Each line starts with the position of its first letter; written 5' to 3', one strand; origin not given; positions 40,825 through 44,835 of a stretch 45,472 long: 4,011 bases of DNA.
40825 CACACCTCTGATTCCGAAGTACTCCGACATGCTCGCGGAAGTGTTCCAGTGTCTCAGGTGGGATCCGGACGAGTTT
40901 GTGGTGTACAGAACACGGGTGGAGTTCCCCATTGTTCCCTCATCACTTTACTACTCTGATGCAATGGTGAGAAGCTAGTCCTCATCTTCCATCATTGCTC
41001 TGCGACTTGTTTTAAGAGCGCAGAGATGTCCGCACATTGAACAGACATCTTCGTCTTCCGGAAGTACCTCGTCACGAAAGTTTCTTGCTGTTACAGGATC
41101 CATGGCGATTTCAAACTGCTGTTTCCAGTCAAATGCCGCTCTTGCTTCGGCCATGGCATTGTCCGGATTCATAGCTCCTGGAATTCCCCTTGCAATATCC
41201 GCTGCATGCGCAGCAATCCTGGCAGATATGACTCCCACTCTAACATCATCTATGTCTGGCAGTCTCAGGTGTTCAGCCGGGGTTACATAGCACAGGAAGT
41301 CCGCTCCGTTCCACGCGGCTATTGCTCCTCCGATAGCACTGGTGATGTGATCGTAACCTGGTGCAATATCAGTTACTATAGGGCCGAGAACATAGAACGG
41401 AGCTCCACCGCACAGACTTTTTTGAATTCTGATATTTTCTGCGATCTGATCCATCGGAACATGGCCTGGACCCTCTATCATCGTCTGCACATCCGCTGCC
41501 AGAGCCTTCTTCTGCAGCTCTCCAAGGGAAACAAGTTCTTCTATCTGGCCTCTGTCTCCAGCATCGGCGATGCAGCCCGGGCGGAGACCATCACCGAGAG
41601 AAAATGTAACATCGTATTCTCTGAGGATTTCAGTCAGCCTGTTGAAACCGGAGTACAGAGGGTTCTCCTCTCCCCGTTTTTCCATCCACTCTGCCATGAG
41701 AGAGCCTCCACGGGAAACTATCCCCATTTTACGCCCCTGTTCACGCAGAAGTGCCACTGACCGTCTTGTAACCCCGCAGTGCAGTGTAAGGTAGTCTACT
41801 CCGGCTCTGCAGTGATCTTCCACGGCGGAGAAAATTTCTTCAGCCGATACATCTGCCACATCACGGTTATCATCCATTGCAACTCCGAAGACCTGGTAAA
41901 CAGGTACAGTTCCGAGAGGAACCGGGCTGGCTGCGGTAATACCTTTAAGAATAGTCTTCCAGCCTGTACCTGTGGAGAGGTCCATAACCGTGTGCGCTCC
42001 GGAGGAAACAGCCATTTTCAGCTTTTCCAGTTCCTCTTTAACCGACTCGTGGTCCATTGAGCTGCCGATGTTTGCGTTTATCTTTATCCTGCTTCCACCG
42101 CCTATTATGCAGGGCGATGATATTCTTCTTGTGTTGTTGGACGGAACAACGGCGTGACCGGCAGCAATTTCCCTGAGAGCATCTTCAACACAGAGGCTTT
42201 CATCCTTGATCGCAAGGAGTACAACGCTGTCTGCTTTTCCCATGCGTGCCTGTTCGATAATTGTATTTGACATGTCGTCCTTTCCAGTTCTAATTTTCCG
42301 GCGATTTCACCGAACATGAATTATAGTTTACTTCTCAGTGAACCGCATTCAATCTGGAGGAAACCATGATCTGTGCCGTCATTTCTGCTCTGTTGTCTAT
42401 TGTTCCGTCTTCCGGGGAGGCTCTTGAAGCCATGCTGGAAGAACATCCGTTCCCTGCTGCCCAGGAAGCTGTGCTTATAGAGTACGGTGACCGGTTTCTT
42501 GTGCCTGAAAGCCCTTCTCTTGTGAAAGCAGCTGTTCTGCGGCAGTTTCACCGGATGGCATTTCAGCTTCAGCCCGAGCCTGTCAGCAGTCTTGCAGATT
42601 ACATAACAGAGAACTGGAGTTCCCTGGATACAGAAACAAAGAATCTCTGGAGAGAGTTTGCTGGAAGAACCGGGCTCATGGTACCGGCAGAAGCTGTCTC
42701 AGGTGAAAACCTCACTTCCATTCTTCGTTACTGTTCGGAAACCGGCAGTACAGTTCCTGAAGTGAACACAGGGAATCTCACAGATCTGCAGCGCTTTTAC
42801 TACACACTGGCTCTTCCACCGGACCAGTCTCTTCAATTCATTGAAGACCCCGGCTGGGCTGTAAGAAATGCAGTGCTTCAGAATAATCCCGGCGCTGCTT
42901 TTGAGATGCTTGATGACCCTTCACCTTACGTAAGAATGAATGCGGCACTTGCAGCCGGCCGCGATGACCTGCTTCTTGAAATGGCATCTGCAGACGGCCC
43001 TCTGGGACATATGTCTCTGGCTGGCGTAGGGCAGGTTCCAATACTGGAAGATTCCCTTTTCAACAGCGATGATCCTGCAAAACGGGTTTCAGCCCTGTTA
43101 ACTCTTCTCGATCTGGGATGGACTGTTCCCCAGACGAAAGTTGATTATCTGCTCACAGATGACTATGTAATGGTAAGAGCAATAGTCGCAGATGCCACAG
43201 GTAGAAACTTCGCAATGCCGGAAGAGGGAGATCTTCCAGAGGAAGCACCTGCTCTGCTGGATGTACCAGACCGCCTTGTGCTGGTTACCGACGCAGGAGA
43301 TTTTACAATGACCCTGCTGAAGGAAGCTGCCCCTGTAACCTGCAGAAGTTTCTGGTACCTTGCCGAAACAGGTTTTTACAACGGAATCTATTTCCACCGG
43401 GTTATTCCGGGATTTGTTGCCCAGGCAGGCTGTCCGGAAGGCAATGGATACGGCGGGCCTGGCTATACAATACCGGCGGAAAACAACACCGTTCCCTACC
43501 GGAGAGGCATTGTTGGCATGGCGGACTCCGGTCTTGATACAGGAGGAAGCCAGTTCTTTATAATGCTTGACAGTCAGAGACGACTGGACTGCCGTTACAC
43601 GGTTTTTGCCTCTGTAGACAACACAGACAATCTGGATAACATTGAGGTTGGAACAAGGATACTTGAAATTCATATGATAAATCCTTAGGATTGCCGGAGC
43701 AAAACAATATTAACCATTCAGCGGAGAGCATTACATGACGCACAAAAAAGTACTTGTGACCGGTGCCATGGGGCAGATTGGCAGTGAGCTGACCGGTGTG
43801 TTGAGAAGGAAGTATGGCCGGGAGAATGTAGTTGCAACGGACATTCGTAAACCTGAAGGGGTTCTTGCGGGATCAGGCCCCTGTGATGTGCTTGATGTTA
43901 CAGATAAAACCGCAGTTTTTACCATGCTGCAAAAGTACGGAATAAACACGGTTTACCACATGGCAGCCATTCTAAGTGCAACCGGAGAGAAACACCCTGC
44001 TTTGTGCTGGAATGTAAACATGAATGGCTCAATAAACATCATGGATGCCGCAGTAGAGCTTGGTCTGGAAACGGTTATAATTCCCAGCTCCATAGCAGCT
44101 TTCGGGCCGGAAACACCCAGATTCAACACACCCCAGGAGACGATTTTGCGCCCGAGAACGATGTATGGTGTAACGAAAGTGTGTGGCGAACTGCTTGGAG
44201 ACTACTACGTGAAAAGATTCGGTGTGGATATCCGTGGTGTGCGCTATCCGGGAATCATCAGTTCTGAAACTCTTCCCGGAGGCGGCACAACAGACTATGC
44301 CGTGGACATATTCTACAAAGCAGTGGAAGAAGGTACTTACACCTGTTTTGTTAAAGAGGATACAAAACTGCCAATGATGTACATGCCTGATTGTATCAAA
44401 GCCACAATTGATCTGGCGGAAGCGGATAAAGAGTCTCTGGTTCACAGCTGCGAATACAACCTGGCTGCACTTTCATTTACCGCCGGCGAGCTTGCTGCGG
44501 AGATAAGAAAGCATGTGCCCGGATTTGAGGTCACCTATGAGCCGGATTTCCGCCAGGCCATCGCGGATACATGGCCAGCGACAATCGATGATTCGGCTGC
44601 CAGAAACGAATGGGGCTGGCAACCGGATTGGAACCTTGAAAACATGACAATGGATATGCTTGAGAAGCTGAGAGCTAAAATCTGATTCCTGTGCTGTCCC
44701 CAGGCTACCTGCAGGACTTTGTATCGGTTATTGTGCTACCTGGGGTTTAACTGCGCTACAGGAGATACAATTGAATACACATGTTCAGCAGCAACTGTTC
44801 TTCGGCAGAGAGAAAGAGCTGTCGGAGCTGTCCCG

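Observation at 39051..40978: A wHTH + catalytically dead nucleotidyltransferase regulator is paired with a 410-aa orphan, a candidate two-gene module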

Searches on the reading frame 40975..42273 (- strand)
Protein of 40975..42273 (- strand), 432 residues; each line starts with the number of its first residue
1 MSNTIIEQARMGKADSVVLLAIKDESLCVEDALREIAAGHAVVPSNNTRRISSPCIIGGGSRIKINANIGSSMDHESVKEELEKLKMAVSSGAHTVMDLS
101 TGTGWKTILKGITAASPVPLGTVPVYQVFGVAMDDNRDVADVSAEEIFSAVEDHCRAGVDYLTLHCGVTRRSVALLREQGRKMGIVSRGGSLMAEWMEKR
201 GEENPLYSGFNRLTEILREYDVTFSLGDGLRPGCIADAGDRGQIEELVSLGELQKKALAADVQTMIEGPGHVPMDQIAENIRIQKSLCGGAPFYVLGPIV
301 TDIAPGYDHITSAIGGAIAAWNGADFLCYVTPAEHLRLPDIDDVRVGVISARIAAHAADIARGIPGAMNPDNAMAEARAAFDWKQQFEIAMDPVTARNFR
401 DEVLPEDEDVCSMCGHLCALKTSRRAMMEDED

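Call 3: search_protein_families(library=pfam, proteins=[window:40975-42273:-], max_evalue=1)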
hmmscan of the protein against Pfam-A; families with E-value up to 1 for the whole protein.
window:40975-42273:- (432 aa): 1 family
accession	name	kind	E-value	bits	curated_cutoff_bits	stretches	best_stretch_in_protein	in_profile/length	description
PF01964.24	ThiC_Rad_SAM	-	6.1e-180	598.9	25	1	4-424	1-419/420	Radical SAM ThiC family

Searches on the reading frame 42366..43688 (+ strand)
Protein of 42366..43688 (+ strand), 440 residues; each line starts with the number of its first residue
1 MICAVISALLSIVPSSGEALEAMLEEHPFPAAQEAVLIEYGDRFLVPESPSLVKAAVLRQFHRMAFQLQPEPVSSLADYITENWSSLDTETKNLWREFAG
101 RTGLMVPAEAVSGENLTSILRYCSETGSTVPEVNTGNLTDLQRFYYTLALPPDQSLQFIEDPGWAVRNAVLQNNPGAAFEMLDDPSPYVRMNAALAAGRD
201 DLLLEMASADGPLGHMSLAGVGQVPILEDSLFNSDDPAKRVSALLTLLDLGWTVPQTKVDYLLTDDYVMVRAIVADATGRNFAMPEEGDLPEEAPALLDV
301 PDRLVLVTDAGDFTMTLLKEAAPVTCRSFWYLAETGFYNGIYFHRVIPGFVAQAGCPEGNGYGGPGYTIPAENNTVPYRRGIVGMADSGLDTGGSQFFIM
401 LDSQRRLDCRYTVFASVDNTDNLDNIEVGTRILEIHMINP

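Call 3: search_protein_families(library=pfam, proteins=[window:42366-43688:+], max_evalue=1)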
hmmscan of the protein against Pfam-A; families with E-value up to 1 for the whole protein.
window:42366-43688:+ (440 aa): 4 families
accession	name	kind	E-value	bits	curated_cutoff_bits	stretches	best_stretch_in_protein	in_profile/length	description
PF00160.26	Pro_isomerase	-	2.4e-30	106.3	21.7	1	306-429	4-140/159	Cyclophilin type peptidyl-prolyl cis-trans isomerase/CLD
PF02985.28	HEAT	-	1.1e-05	25.6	23.5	1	179-196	6-23/31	HEAT repeat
PF13646.12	HEAT_2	-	0.0017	19.1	27.7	0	179-199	37-57/88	HEAT repeats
PF12903.12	DUF3830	-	0.23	11.9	26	1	312-336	9-33/143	Protein of unknown function (DUF3830)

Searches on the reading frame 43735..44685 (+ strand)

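Call 3: search_protein_families(library=pfam, proteins=[window:43735-44685:+], max_evalue=1)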
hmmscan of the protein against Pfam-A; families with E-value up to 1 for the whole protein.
window:43735-44685:+ (316 aa): 9 families
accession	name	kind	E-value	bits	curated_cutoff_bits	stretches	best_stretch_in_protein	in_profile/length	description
PF01370.27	Epimerase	-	5.9e-26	91.8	20.9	1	6-232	1-229/240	NAD dependent epimerase/dehydratase family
PF16363.11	GDP_Man_Dehyd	-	8.1e-19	68.7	27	1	7-308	1-332/332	GDP-mannose 4,6 dehydratase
PF04321.23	RmlD_sub_bind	-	1.1e-12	48.1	27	1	5-153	2-134/287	RmlD substrate binding domain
PF01073.25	3Beta_HSD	-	4.2e-12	46.1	22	1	7-136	1-135/280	3-beta hydroxysteroid dehydrogenase/isomerase family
PF02719.21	Polysacc_synt_2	-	1.1e-09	38.4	20.2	1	6-122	1-131/293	Polysaccharide biosynthesis protein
PF07993.18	NAD_binding_4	-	2e-06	27.6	20.1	1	70-215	89-249/258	Male sterility protein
PF08659.16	KR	-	0.011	16.1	22.6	1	6-122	3-139/180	KR domain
PF13460.12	NAD_binding_10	-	0.024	14.9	27.2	1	10-139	1-118/184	NAD(P)H-binding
PF00056.29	Ldh_1_N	-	0.091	13.2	27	1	5-52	2-51/141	lactate/malate dehydrogenase, NAD binding domain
